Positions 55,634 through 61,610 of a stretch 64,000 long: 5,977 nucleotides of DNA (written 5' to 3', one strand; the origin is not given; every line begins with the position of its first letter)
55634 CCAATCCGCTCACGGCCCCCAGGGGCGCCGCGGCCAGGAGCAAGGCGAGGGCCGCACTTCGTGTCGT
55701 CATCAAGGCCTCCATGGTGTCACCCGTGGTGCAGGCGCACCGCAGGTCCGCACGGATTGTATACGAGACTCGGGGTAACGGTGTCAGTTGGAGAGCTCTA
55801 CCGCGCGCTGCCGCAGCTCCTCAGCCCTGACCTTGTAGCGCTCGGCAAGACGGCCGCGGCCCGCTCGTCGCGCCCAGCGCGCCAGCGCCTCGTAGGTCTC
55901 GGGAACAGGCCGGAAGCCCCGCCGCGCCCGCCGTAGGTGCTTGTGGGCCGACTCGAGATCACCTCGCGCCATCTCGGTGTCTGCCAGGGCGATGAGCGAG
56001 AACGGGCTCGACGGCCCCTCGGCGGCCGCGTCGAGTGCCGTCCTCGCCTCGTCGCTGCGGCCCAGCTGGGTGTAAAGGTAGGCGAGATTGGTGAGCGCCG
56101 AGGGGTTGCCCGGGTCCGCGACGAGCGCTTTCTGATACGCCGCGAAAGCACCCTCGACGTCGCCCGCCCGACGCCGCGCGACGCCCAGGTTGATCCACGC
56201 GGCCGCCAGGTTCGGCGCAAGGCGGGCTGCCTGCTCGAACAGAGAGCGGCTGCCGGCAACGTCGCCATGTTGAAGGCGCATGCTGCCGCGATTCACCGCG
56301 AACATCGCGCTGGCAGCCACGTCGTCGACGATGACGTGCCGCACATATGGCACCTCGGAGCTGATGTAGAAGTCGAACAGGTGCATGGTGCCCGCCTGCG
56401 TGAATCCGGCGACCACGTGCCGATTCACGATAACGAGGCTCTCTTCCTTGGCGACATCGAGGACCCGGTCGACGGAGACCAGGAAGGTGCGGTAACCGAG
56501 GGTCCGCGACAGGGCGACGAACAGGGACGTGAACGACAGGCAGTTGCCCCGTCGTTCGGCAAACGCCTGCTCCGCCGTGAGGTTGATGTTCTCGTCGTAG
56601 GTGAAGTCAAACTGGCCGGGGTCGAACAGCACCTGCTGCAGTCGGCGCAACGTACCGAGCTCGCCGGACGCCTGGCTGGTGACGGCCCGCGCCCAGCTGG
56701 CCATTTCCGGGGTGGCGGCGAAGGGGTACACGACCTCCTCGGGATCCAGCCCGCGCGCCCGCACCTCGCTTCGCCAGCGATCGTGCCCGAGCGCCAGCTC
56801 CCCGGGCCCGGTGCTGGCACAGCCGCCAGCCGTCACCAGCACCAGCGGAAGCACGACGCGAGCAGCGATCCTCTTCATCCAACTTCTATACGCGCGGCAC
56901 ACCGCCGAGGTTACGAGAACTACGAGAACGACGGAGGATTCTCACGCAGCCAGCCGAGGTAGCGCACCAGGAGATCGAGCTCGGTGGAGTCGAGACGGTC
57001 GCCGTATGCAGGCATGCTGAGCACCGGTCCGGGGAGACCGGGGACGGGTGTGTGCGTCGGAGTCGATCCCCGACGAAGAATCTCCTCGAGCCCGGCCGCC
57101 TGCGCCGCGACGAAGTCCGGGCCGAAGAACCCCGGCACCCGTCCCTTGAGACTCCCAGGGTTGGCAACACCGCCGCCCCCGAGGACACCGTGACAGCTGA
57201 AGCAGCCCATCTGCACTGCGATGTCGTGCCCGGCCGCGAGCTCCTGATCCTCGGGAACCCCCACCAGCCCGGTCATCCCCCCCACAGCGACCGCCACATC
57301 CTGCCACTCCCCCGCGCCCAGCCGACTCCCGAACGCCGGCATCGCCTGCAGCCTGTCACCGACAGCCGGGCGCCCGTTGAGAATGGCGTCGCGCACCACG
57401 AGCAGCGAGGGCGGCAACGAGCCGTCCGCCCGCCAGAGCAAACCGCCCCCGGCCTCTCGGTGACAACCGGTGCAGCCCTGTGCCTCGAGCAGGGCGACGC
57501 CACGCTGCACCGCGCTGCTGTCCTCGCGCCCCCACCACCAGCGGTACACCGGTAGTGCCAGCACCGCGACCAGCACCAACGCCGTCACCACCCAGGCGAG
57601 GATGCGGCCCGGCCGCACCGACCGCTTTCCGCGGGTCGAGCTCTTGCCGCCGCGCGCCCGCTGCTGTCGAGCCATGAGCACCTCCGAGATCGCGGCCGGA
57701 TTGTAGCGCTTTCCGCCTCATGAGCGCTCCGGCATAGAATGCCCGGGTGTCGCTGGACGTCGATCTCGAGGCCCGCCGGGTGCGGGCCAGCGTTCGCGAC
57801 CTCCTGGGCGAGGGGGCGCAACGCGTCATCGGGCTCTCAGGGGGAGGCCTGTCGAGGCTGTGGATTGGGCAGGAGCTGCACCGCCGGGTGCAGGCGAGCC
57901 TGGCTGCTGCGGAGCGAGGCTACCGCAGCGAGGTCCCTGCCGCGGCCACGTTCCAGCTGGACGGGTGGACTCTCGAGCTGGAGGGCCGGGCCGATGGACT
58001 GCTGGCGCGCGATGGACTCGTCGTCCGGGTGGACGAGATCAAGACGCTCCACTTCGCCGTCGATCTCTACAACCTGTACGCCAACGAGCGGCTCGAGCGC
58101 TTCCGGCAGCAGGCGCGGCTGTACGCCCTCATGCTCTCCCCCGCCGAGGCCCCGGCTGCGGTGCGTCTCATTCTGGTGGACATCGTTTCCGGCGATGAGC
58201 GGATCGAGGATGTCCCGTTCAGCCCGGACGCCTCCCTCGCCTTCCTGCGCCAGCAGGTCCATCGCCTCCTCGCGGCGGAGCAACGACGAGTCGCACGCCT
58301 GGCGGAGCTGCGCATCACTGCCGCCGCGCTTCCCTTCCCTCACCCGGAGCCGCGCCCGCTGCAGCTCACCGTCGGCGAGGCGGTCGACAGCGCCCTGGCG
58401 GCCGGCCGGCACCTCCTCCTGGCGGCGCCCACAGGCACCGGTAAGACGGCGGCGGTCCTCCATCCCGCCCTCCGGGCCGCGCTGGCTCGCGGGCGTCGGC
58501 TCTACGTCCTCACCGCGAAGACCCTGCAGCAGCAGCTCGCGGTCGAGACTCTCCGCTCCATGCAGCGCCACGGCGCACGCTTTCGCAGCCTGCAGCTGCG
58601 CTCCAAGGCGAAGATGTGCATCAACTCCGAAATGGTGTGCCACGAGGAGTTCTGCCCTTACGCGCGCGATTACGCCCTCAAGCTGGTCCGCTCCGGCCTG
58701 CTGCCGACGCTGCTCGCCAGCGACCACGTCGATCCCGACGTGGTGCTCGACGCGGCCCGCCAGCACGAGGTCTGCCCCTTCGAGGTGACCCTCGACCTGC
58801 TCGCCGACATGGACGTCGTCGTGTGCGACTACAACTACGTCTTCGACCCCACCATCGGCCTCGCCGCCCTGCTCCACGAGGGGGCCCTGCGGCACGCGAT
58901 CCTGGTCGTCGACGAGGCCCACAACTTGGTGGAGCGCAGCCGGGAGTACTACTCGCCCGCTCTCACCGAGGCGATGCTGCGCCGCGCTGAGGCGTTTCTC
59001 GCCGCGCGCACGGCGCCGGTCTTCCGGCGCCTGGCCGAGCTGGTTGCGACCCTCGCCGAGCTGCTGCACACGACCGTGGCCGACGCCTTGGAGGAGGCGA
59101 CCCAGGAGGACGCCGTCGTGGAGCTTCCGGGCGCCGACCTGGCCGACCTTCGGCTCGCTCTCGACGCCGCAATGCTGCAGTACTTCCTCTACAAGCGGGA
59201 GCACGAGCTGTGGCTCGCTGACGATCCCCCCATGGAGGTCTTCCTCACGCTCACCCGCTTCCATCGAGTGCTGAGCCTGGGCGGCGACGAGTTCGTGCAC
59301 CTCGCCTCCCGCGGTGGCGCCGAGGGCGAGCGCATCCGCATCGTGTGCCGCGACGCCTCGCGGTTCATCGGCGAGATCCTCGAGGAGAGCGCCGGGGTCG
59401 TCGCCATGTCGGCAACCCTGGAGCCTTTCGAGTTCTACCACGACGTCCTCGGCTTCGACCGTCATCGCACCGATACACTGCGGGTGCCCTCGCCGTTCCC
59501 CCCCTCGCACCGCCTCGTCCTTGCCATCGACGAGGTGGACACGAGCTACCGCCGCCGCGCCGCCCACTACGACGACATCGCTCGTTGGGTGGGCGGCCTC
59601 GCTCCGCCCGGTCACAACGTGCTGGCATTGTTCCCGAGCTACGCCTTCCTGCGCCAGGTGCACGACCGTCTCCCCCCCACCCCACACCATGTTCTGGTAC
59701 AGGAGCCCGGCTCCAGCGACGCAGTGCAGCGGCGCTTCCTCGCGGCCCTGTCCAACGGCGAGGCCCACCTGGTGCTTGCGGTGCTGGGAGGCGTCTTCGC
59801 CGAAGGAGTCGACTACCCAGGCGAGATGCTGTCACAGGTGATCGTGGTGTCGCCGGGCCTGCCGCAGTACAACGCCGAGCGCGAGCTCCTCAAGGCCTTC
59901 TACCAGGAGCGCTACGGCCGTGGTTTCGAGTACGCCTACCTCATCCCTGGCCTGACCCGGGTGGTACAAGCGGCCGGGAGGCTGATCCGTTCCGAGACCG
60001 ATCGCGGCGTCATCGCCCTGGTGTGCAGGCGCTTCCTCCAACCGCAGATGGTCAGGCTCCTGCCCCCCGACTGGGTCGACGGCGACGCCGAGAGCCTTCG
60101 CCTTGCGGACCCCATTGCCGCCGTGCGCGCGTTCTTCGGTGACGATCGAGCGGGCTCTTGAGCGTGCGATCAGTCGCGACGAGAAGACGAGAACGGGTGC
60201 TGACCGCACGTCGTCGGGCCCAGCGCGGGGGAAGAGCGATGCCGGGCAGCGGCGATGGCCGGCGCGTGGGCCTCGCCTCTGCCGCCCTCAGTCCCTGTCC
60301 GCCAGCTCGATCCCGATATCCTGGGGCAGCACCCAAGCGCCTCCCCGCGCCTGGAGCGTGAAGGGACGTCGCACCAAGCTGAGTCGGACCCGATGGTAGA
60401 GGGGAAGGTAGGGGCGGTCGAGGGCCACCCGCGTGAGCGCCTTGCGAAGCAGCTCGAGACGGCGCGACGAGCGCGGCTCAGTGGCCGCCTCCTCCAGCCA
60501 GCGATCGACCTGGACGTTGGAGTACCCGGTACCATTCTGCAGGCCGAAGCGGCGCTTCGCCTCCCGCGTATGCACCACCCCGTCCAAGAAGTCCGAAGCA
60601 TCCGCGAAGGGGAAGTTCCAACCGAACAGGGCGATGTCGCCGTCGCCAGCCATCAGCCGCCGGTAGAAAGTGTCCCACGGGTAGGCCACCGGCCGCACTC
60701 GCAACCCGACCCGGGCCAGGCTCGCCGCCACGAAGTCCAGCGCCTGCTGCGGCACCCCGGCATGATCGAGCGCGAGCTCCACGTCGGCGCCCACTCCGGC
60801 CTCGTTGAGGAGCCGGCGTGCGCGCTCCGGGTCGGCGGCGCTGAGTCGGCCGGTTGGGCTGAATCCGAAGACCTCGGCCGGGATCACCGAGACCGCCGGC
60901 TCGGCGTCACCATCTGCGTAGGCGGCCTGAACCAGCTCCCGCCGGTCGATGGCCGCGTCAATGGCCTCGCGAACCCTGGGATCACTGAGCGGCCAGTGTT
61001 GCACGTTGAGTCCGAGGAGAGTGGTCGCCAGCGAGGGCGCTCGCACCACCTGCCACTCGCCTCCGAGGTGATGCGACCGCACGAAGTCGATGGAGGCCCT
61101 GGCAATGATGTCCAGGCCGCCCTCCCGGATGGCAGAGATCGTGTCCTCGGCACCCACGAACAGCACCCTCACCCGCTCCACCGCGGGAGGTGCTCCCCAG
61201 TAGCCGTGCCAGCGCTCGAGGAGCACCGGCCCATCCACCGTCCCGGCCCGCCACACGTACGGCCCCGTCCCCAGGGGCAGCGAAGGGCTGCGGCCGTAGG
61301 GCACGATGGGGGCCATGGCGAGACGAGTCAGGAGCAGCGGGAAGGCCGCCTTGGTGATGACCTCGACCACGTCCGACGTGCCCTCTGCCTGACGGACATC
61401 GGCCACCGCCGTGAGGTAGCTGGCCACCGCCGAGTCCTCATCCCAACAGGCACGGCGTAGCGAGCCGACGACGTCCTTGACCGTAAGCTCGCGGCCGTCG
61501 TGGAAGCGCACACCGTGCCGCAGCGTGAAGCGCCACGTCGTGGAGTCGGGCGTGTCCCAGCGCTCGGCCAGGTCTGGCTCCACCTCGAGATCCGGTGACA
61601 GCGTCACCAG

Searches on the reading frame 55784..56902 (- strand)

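Call 54: search_protein_families(library=pfam, proteins=[window:55784-56902:-], max_evalue=0.001)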
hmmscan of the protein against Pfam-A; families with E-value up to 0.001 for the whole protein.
window:55784-56902:- (372 aa): 19 families
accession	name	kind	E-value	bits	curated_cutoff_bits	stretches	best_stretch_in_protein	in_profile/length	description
PF07719.23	TPR_2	-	8.8e-18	63.3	27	1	233-266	1-34/34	Tetratricopeptide repeat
PF13428.12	TPR_14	-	9.9e-16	57.1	23.5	3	234-276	2-44/44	Tetratricopeptide repeat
PF13431.12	TPR_17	-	3.4e-15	55.4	24.4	1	255-287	1-33/34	Tetratricopeptide repeat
PF13432.12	TPR_16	-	3.2e-14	53.5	32.7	1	209-267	7-65/65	Tetratricopeptide repeat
PF14559.12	TPR_19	-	5.8e-14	52.6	25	1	245-294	3-52/68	Tetratricopeptide repeat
PF00515.34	TPR_1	-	5.4e-12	45.4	27.8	1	233-266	1-34/34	Tetratricopeptide repeat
PF13414.12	TPR_11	-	1.5e-11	44.2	26.8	1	244-281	5-42/42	TPR repeat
PF13424.12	TPR_12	-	2.1e-10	41.1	30.1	2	232-294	2-72/77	Tetratricopeptide repeat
PF13181.12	TPR_8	-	5.4e-10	39.1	25.7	0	268-294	2-28/34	Tetratricopeptide repeat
PF01841.26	Transglut_core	-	1.1e-06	29.3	23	1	69-140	2-73/108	Transglutaminase-like superfamily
PF13176.12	TPR_7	-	2.3e-06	27.7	27.9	0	235-267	1-35/36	Tetratricopeptide repeat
PF13174.12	TPR_6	-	4.7e-06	27.3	26.3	0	269-292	2-25/33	Tetratricopeptide repeat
PF13371.12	TPR_9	-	1.7e-05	25.2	35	0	245-294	7-56/73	Tetratricopeptide repeat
PF13429.12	TPR_15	-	3.3e-05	23.9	26.2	1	231-358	144-272/280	Tetratricopeptide repeat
PF12895.13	ANAPC3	-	0.00029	21.5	27.2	0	251-325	7-81/82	Anaphase-promoting complex, cyclosome, subunit 3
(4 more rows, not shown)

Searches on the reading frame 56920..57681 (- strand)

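Call 54: search_protein_families(library=pfam, proteins=[window:56920-57681:-], max_evalue=0.001)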
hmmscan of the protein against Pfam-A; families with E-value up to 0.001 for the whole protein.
window:56920-57681:- (253 aa): 2 families
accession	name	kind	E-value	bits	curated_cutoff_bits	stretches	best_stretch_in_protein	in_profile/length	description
PF13442.11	Cytochrome_CBB3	-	1.4e-12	48.2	27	2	57-130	2-65/68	Cytochrome C oxidase, cbb3-type, subunit III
PF00034.26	Cytochrom_C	-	8e-10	40.4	21.3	1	149-245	2-89/90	Cytochrome c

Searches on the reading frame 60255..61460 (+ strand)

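Call 79: search_protein_families(library=ncbifam, proteins=[L093:7576-9414:+, L093:11323-13320:+], max_evalue=0.001)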
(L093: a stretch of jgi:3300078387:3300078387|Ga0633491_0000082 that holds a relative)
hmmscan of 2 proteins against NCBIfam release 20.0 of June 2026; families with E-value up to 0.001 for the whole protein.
L093:7576-9414:+ (612 aa): 53 families (the best 25 are shown)
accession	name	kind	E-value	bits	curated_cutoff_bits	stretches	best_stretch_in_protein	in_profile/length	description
NF009410.0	PRK12771.1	subfamily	2.3e-128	429.3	516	2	9-269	41-292/566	NAD(P)-binding protein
NF009454.0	PRK12814.1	equivalog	5e-106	355.6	916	2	17-269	103-347/657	putative NADPH-dependent glutamate synthase small subunit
NF010590.0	PRK13984.1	equivalog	2.6e-102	342.9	946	1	18-450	198-609/611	putative oxidoreductase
NF009414.0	PRK12778.1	equivalog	1.3e-84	284.9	1103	2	17-269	338-594/752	bifunctional dihydroorotate dehydrogenase B NAD binding subunit/NADPH-dependent glutamate synthase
TIGR01316.1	gltA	equivalog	6.1e-82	275.8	471.75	2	16-269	36-296/449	NADPH-dependent glutamate synthase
TIGR01318.1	gltD_gamma_fam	subfamily_domain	7e-74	249.1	482.95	2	17-269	49-306/467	glutamate synthase, small subunit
TIGR03315.1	Se_ygfK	equivalog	9.6e-74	248.4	835.3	2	17-266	446-687/1012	putative selenate reductase subunit YgfK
NF009408.0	PRK12769.1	equivalog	7.4e-67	225.9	1003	2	18-269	236-492/659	formate-dependent uric acid utilization protein AegA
NF009415.0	PRK12779.1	equivalog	8.3e-65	219.2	1519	2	19-269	211-471/944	putative bifunctional glutamate synthase subunit beta/2-polyprenylphenol hydroxylase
TIGR01317.1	GOGAT_sm_gam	subfamily_domain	1.4e-63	215.4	447.7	1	20-450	54-481/485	glutamate synthase small subunit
NF009413.0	PRK12775.1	equivalog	1.5e-54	185.2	1895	2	18-270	341-596/1006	putative trifunctional 2-polyprenylphenol hydroxylase/glutamate synthase subunit beta/ferritin domain-containing protein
NF009409.0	PRK12770.1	subfamily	7.1e-53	179.9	343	2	97-268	4-196/360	putative glutamate synthase subunit beta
NF009451.0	PRK12809.1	equivalog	2e-49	168.5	1154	2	17-267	218-473/639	formate-dependent uric acid utilization protein YgfT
NF045663.1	diclust_near_Sec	equivalog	2.6e-44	151.5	530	2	17-224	19-212/759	pyridine nucleotide-disulfide oxidoreductase/dicluster-binding protein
NF045599.1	bili_reduct_long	exception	1.1e-12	47.1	750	1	113-270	380-529/641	bilirubin reductase, long form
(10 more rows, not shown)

L093:11323-13320:+ (665 aa): 20 families
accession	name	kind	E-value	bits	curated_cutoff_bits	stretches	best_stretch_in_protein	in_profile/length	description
TIGR04485.1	thiosulf_SoxX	equivalog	2e-26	92.5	61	2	274-339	2-75/78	sulfur oxidation c-type cytochrome SoxX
TIGR02603.1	CxxCH_TIGR02603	domain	7.8e-23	81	68.15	1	263-315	1-52/134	putative heme-binding domain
NF040971.1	cytc_ExtS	equivalog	1e-19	70.9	100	1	262-449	75-260/262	selenite/tellurite reduction operon c-type cytochrome lipoprotein ExtS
NF050122.1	bc1_QcrC_actin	exception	4.1e-15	55.8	200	1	164-341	40-210/253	cytochrome bc1 complex diheme cytochrome c subunit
NF045773.1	cytochro_C550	exception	1.4e-12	47.5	125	0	265-339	49-116/118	cytochrome c550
NF045774.1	cytochro_C551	exception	7.3e-12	45.2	118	1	262-340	36-107/110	cytochrome c551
TIGR00782.1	ccoP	equivalog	1.4e-11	44.2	179.95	1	219-289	164-226/285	cytochrome-c oxidase, cbb3-type subunit III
NF011055.0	PRK14487.1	subfamily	3.1e-09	36.6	218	0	291-332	109-150/212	cbb3-type cytochrome c oxidase subunit II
NF011054.0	PRK14486.1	equivalog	5.5e-09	35.9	447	0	291-335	104-148/294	putative bifunctional cbb3-type cytochrome c oxidase subunit II/cytochrome c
NF040606.1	CytoC_perox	subfamily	6.1e-06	25.7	150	0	338-383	272-317/524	di-heme-cytochrome C peroxidase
TIGR04494.1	c550_PedF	equivalog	6.5e-06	26.1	122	0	274-326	59-112/133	cytochrome c-550 PedF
TIGR00781.1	ccoO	equivalog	7.2e-06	25.9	200.65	0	291-335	103-147/232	cytochrome-c oxidase, cbb3-type subunit II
NF049874.1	PdsA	exception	1.6e-05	24.9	330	0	229-313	90-164/198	periplasmic diheme shuttle PdsA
NF033864.1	cytochrome579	equivalog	4.9e-05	23.2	280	0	265-290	49-75/179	cytochrome 579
TIGR03508.1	decahem_SO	subfamily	9.3e-05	22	192.2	1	74-186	3-106/258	DmsE family decaheme c-type cytochrome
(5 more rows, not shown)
